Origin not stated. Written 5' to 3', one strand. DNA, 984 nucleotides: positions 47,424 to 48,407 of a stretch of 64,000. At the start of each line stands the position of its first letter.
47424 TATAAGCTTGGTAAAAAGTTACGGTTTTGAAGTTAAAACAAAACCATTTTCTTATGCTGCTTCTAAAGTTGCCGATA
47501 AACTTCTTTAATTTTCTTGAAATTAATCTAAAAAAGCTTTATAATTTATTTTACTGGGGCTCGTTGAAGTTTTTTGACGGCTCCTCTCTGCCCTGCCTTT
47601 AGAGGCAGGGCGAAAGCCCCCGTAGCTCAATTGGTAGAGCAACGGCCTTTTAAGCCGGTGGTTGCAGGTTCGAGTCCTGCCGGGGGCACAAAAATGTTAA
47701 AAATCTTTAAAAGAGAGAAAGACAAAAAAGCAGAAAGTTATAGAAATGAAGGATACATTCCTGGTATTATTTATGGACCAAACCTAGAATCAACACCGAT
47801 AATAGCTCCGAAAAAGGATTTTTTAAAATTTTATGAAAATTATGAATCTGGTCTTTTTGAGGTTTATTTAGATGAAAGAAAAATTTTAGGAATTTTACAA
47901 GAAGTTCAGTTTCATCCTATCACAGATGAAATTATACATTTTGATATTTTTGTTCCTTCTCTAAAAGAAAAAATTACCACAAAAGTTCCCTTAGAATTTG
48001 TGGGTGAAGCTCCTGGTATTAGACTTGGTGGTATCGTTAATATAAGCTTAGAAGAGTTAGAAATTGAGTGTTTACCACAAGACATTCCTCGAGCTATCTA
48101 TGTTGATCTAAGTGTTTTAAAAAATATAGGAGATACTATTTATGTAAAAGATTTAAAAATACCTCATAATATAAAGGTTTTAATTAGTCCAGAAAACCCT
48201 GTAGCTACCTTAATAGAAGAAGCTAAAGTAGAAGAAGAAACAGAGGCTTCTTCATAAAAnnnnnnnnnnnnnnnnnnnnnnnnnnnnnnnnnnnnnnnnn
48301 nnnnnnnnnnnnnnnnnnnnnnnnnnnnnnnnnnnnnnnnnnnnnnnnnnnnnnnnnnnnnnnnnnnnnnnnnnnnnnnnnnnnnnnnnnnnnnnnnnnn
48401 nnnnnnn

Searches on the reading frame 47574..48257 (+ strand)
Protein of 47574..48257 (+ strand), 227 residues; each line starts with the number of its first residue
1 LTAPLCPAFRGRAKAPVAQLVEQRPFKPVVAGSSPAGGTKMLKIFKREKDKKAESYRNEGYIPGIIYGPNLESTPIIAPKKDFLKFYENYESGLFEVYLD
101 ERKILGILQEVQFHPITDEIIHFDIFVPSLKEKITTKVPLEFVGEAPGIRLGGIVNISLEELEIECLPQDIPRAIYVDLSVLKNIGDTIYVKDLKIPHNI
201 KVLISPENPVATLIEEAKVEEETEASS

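Call 7: search_protein_families(library=pfam, proteins=[window:47574-48257:+], max_evalue=0.001)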
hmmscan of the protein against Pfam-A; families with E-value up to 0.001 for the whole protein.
window:47574-48257:+ (227 aa): 2 families
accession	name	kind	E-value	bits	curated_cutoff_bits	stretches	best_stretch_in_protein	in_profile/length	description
PF14693.11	Ribosomal_TL5_C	-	8e-25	87.5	27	1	133-215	1-82/84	Ribosomal protein TL5, C-terminal domain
PF01386.24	Ribosomal_L25p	-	1.2e-18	67.8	23.6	1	42-124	1-81/82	Ribosomal L25p family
